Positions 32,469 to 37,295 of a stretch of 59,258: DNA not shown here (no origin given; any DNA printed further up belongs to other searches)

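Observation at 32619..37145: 1508-aa HdrA polyprotein with an inserted GltD/NfnB-type NAD(P)H module and a second HdrA unit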

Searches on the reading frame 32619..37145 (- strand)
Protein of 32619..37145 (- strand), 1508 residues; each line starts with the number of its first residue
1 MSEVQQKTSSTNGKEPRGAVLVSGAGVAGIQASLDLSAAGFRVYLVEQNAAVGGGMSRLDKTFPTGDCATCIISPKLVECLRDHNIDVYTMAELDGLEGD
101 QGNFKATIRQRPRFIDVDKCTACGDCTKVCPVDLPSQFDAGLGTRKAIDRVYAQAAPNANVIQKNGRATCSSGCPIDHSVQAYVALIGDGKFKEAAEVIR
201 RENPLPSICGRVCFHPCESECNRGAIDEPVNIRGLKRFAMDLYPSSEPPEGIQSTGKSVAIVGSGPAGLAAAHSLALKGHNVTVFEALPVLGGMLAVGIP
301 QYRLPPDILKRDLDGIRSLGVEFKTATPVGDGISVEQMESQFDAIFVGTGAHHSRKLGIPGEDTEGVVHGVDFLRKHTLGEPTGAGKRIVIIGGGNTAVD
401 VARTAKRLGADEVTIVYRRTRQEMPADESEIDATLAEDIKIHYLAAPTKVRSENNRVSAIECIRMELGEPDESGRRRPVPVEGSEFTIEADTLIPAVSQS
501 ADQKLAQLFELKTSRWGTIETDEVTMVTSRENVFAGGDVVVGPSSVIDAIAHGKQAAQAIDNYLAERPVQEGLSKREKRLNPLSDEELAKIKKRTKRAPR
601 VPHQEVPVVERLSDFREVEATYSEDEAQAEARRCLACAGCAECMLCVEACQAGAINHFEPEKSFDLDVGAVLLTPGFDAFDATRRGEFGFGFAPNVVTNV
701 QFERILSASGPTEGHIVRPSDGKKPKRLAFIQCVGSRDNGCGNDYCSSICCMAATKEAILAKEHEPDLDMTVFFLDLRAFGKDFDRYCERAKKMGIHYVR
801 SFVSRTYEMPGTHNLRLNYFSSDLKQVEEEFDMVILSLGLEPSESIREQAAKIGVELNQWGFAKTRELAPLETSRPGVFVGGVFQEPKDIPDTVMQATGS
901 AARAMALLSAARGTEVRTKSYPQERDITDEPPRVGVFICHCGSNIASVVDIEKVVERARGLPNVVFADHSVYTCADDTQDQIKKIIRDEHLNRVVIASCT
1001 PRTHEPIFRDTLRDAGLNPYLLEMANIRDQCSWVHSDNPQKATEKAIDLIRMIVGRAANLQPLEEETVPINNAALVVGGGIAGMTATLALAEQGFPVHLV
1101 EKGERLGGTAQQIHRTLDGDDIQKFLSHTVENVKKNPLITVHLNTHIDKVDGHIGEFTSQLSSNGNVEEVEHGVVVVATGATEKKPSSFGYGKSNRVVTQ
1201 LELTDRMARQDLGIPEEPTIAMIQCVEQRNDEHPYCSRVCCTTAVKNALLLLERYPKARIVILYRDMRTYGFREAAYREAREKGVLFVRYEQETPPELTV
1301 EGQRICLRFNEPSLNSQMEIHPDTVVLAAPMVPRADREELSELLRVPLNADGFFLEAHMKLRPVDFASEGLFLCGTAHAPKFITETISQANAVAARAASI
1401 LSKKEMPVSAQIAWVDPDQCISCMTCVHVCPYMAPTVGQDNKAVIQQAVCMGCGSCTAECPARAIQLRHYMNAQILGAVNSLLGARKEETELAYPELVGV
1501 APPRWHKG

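Call 5: search_protein_families(library=pfam, proteins=[window:32619-37145:-], max_evalue=0.01)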
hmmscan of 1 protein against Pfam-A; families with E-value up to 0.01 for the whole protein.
window:32619-37145:- (1508 aa): 30 families (the best 25 are shown)
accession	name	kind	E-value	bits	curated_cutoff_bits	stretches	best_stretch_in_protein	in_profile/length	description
PF07992.20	Pyr_redox_2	-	1.3e-59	202.5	26.1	3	258-553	2-291/291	Pyridine nucleotide-disulphide oxidoreductase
PF13450.12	NAD_binding_8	-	1.1e-21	77.3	21.9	2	1076-1119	1-42/68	NAD(P)-binding Rossmann-like domain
PF12831.13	FAD_oxidored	-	2.8e-19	70.2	27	3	1075-1112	3-41/416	FAD dependent oxidoreductase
PF00070.33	Pyr_redox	-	3.2e-19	69.7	22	2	388-460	1-77/82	Pyridine nucleotide-disulphide oxidoreductase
PF14691.11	Fer4_20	-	3.7e-19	69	25.8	1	164-242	26-107/113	Dihydroprymidine dehydrogenase domain II, 4Fe-4S cluster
PF13738.12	Pyr_redox_3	-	6.4e-18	65.5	30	2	336-536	117-304/305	Pyridine nucleotide-disulphide oxidoreductase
PF00037.32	Fer4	-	1.4e-15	56.8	21.1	3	1414-1435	2-23/24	4Fe-4S binding domain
PF01266.30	DAO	-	1.7e-13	51.3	27.9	2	1075-1109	3-38/353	FAD dependent oxidoreductase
PF00890.30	FAD_binding_2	-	1.2e-12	48.2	20.4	2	1075-1110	3-38/414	FAD binding domain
PF01494.25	FAD_binding_3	-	1.4e-09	38.1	22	1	258-287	3-32/349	FAD binding domain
PF01946.23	Thi4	-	3.8e-09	36.6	26.2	2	20-57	20-58/235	Thi4 family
PF13237.11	Fer4_10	-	2.2e-08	34.3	25.5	1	1414-1461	3-53/53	4Fe-4S dicluster domain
PF01593.30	Amino_oxidase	-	4.5e-08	33.2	19.8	1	267-293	2-28/443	Flavin containing amine oxidoreductase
PF13187.11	Fer4_9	-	7.2e-08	32.8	27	2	1419-1465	1-52/52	4Fe-4S dicluster domain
PF01262.27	AlaDh_PNT_C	-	1.3e-07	31.7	23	0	388-422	30-63/214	Alanine dehydrogenase/PNT, C-terminal domain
PF13484.11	Fer4_16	-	1.1e-05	26.5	30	0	1450-1473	2-26/66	4Fe-4S double cluster binding domain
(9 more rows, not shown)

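Call 7: search_solved_structures(query=window:32619-37145:-, max_evalue=0.00001, show_alignments=0)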
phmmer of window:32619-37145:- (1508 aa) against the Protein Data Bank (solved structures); distinct sequences matched with E-value up to 0.00001: 39.
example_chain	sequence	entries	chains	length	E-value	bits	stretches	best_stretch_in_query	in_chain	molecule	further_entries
8rvv_A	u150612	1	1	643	5.3e-181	607.3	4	640-854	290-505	H(2):CoB-CoM heterodisulfide,ferredoxin reductase subunit A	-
5odc_A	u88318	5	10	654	2.4e-177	595.2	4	639-854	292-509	Heterodisulfide reductase, subunit A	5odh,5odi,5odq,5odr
8rvu_a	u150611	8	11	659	2.4e-177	595.1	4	640-854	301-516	H(2):CoB-CoM heterodisulfide,ferredoxin reductase subunit A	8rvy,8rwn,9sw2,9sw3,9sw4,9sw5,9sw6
9sfi_A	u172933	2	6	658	1.7e-171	575.7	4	639-904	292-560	CoB--CoM heterodisulfide reductase iron-sulfur subunit A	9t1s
7bkb_A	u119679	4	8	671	8.8e-154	517.1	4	639-905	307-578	CoB--CoM heterodisulfide reductase iron-sulfur subunit A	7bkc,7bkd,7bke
9bov_A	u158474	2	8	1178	8.5e-133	447.5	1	167-646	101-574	Molybdopterin oxidoreductase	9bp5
9n5u_A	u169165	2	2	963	1e-129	437.3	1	169-646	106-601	NfnA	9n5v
8oh5_C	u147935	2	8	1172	1.6e-114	387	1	166-646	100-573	Formate dehydrogenase-O, major subunit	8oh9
4ylf_B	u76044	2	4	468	1.1e-95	324.6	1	169-565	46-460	Dihydropyrimidine dehydrogenase subunit A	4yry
5jca_L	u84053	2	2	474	2.9e-92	313.2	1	168-566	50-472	NADH-dependent Ferredoxin:NADP Oxidoreductase (NfnI) subunit alpha | NADH-dependent Ferredoxin:NADP Oxidoreductase subunit alpha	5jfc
5vj7_A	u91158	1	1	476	1.8e-81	277.4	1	168-567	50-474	Oxidoreductase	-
6s6s_G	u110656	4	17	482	1.5e-67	231.3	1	168-565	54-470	Glutamate synthase [NADPH] small chain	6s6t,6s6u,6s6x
2vdc_G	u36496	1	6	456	4.2e-67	229.8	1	155-565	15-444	GLUTAMATE SYNTHASE [NADPH] SMALL CHAIN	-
7mfm_I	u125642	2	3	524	2.4e-50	174.3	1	171-570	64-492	Glutamate synthase (NADPH) small chain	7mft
6tjr_A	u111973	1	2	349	4.1e-48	166.9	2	665-907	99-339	Fumarate reductase/succinate dehydrogenase flavoprotein domain protein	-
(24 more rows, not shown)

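Call 8: search_protein_families(library=ncbifam, proteins=[window:32619-37145:-], max_evalue=0.00001)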
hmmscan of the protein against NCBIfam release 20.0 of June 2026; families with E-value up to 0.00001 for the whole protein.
window:32619-37145:- (1508 aa): 117 families (the best 25 are shown)
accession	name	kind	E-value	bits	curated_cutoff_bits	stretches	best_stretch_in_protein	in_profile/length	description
NF040770.1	hetero_SS_HdrA2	exception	3.1e-290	964.8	1100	4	637-911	287-563/777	CoB-CoM heterodisulfide reductase HdrA2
NF041778.1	hetero_SS_HdrA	equivalog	3.5e-224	746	1400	4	1165-1483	321-651/771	ferredoxin:CoB-CoM heterodisulfide reductase subunit HdrA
NF041891.1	hdrA_Methbact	equivalog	4.5e-206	686.5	1300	4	1161-1490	304-643/762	ferredoxin:CoB-CoM heterodisulfide reductase subunit HdrA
NF009410.0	PRK12771.1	subfamily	1e-173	579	516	1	160-669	40-543/566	NAD(P)-binding protein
NF009454.0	PRK12814.1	equivalog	8.5e-153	510.1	916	1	167-644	101-581/657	putative NADPH-dependent glutamate synthase small subunit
NF009414.0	PRK12778.1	equivalog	6.9e-127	424.7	1103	1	166-566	335-751/752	bifunctional dihydroorotate dehydrogenase B NAD binding subunit/NADPH-dependent glutamate synthase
TIGR01316.1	gltA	equivalog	2.7e-120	402.2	471.75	1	164-564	32-449/449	NADPH-dependent glutamate synthase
TIGR03315.1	Se_ygfK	equivalog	1.6e-107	360.2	835.3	1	168-652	445-899/1012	putative selenate reductase subunit YgfK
NF010590.0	PRK13984.1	equivalog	1.3e-97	327.4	946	1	168-566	196-608/611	putative oxidoreductase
TIGR01318.1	gltD_gamma_fam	subfamily_domain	8e-97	324.7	482.95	1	153-564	33-465/467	glutamate synthase, small subunit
NF009409.0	PRK12770.1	subfamily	6.3e-90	301.8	343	1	253-567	15-353/360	putative glutamate synthase subunit beta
NF009408.0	PRK12769.1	equivalog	1.3e-88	297.8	1003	1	158-567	223-654/659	formate-dependent uric acid utilization protein AegA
NF009413.0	PRK12775.1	equivalog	2.4e-88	297.1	1895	1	165-566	336-756/1006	putative trifunctional 2-polyprenylphenol hydroxylase/glutamate synthase subunit beta/ferritin domain-containing protein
NF009415.0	PRK12779.1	equivalog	4.1e-81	273.2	1519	1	164-562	204-624/944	putative bifunctional glutamate synthase subunit beta/2-polyprenylphenol hydroxylase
NF009451.0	PRK12809.1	equivalog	2.8e-77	260.4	1154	1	165-560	214-630/639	formate-dependent uric acid utilization protein YgfT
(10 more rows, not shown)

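Call 11: find_homologous_proteins(query=window:32619-37145:-, max_evalue=1e-50)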
Query window:32619-37145:- (1508 aa): 7880 proteins with E <= 1e-50 among 8000 candidates; the best 120 are listed.
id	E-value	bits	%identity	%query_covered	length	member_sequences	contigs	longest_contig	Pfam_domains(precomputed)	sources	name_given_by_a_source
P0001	0.0e+0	3462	100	100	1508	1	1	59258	PF14697.12,PF13450.13,PF07992.21,PF12837.13,PF00070.34,PF03486.21,PF13484.12,PF12838.13,PF01134.29,PF01494.26,PF12831.14,PF01946.24,PF01266.31,PF01593.31,PF12797.13,PF14691.12,PF00890.31,PF00037.33,PF13738.13,PF01262.28,PF13237.12,PF13187.12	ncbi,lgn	-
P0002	0.0e+0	3018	85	100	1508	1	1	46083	PF14697.12,PF13241.13,PF13450.13,PF07992.21,PF12837.13,PF00070.34,PF03486.21,PF13484.12,PF13534.12,PF01134.29,PF01494.26,PF12831.14,PF01946.24,PF01266.31,PF01593.31,PF14691.12,PF00890.31,PF00037.33,PF13738.13,PF01262.28,PF13237.12,PF13187.12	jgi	-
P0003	0.0e+0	2626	74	99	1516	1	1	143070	PF14697.12,PF13450.13,PF07992.21,PF00070.34,PF03486.21,PF12838.13,PF01134.29,PF01494.26,PF12831.14,PF01946.24,PF01266.31,PF01593.31,PF12797.13,PF14691.12,PF00890.31,PF00037.33,PF13738.13,PF01262.28,PF13237.12,PF13187.12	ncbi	-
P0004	0.0e+0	2612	74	99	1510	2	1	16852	PF14697.12,PF13241.13,PF13450.13,PF07992.21,PF12837.13,PF00070.34,PF03486.21,PF12838.13,PF01134.29,PF01494.26,PF12831.14,PF01946.24,PF01266.31,PF01593.31,PF12797.13,PF14691.12,PF00890.31,PF00037.33,PF13738.13,PF01262.28,PF13237.12,PF13187.12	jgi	-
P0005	0.0e+0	2609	74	100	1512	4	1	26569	PF14697.12,PF13450.13,PF07992.21,PF00070.34,PF03486.21,PF12838.13,PF01134.29,PF01494.26,PF12831.14,PF01946.24,PF01266.31,PF01593.31,PF12797.13,PF14691.12,PF00890.31,PF00037.33,PF13738.13,PF01262.28,PF13237.12,PF13187.12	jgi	-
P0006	0.0e+0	2592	74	100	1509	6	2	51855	PF14697.12,PF13450.13,PF07992.21,PF12837.13,PF00070.34,PF03486.21,PF12838.13,PF13534.12,PF01134.29,PF01494.26,PF12831.14,PF01946.24,PF01266.31,PF01593.31,PF12797.13,PF14691.12,PF00890.31,PF00037.33,PF13738.13,PF01262.28,PF13237.12,PF13187.12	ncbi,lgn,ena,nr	ncbi:MAG TPA: NAD(P)-binding protein [bacterium]|nr:NAD(P)-binding protein [bacterium] HQP97186.1 NA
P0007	0.0e+0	2589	73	100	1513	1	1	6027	PF14697.12,PF13241.13,PF13450.13,PF07992.21,PF12837.13,PF00070.34,PF03486.21,PF13484.12,PF12838.13,PF01134.29,PF01494.26,PF12831.14,PF01946.24,PF01266.31,PF01593.31,PF12797.13,PF14691.12,PF00890.31,PF00037.33,PF13738.13,PF01262.28,PF13237.12,PF13187.12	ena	-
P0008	0.0e+0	2576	73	100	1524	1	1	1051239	PF14697.12,PF13241.13,PF13450.13,PF07992.21,PF12837.13,PF00070.34,PF03486.21,PF12838.13,PF01134.29,PF01494.26,PF12831.14,PF01946.24,PF01266.31,PF01593.31,PF12797.13,PF14691.12,PF00890.31,PF00037.33,PF13738.13,PF01262.28,PF13237.12,PF13187.12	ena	-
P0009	0.0e+0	2576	73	100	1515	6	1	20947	PF14697.12,PF13241.13,PF13450.13,PF07992.21,PF12837.13,PF00070.34,PF03486.21,PF12838.13,PF01134.29,PF01494.26,PF12831.14,PF01946.24,PF01266.31,PF01593.31,PF12797.13,PF14691.12,PF00890.31,PF00037.33,PF13738.13,PF01262.28,PF13237.12,PF13187.12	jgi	-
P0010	0.0e+0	2561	73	99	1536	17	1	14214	PF14697.12,PF13450.13,PF07992.21,PF12837.13,PF00070.34,PF03486.21,PF13484.12,PF12838.13,PF13534.12,PF01134.29,PF01494.26,PF12831.14,PF01946.24,PF01266.31,PF01593.31,PF12797.13,PF14691.12,PF00890.31,PF00037.33,PF13738.13,PF01262.28,PF13237.12,PF13187.12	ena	-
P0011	0.0e+0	2559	73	100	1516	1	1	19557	PF14697.12,PF13241.13,PF13450.13,PF07992.21,PF12837.13,PF00070.34,PF03486.21,PF12838.13,PF01134.29,PF01494.26,PF12831.14,PF01946.24,PF01266.31,PF01593.31,PF12797.13,PF14691.12,PF00890.31,PF00037.33,PF13738.13,PF01262.28,PF13237.12,PF13187.12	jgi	jgi:heterodisulfide reductase subunit A-like polyferredoxin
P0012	0.0e+0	2556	73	99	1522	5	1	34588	PF14697.12,PF13241.13,PF13450.13,PF07992.21,PF12837.13,PF00070.34,PF03486.21,PF13484.12,PF12838.13,PF01134.29,PF01494.26,PF12831.14,PF01946.24,PF01266.31,PF01593.31,PF12797.13,PF14691.12,PF00890.31,PF00037.33,PF13738.13,PF01262.28,PF13237.12,PF13187.12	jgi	-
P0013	0.0e+0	2551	73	99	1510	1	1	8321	PF14697.12,PF13450.13,PF07992.21,PF12837.13,PF00070.34,PF03486.21,PF12838.13,PF01134.29,PF01494.26,PF12831.14,PF01946.24,PF01266.31,PF01593.31,PF12797.13,PF14691.12,PF00890.31,PF00037.33,PF13738.13,PF01262.28,PF13237.12,PF13187.12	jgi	-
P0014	0.0e+0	2551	73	99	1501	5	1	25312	PF14697.12,PF13241.13,PF13450.13,PF07992.21,PF12837.13,PF00070.34,PF03486.21,PF13484.12,PF12838.13,PF01134.29,PF01494.26,PF12831.14,PF01946.24,PF01266.31,PF01593.31,PF12797.13,PF14691.12,PF00890.31,PF00037.33,PF13738.13,PF01262.28,PF13237.12,PF13187.12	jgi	-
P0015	0.0e+0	2546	73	100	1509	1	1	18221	PF14697.12,PF13450.13,PF07992.21,PF12837.13,PF00070.34,PF03486.21,PF01134.29,PF01494.26,PF12831.14,PF01946.24,PF01266.31,PF14691.12,PF00890.31,PF00037.33,PF13738.13,PF13237.12,PF13187.12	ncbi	-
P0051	0.0e+0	2399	70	99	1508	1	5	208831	PF14697.12,PF13450.13,PF07992.21,PF12837.13,PF00070.34,PF03486.21,PF12838.13,PF01134.29,PF01494.26,PF12831.14,PF01946.24,PF01266.31,PF01593.31,PF14691.12,PF00890.31,PF00037.33,PF13738.13,PF01262.28,PF13237.12,PF13187.12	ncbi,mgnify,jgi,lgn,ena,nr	ncbi:MAG TPA: FAD-dependent oxidoreductase [bacterium]|mgnify:CR=1 FL=1|nr:FAD-dependent oxidoreduct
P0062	0.0e+0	2255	65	100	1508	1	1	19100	PF14697.12,PF13450.13,PF07992.21,PF12837.13,PF00070.34,PF03486.21,PF13484.12,PF12838.13,PF13534.12,PF01134.29,PF12831.14,PF01946.24,PF01266.31,PF01593.31,PF12797.13,PF14691.12,PF00890.31,PF00037.33,PF13738.13,PF01262.28,PF13237.12,PF13187.12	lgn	-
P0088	0.0e+0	1846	56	98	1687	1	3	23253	PF14697.12,PF13241.13,PF13450.13,PF02662.22,PF07992.21,PF12837.13,PF00070.34,PF03486.21,PF12838.13,PF13454.13,PF01134.29,PF01494.26,PF12831.14,PF01946.24,PF01266.31,PF14691.12,PF00890.31,PF00037.33,PF13738.13,PF01262.28,PF13237.12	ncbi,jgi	-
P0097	0.0e+0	1748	52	97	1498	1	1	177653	PF14697.12,PF13241.13,PF13450.13,PF07992.21,PF12837.13,PF00070.34,PF03486.21,PF12838.13,PF13454.13,PF01134.29,PF01494.26,PF12831.14,PF01946.24,PF01266.31,PF01593.31,PF12797.13,PF14691.12,PF00890.31,PF00037.33,PF13738.13,PF01262.28,PF13237.12,PF13187.12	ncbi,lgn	-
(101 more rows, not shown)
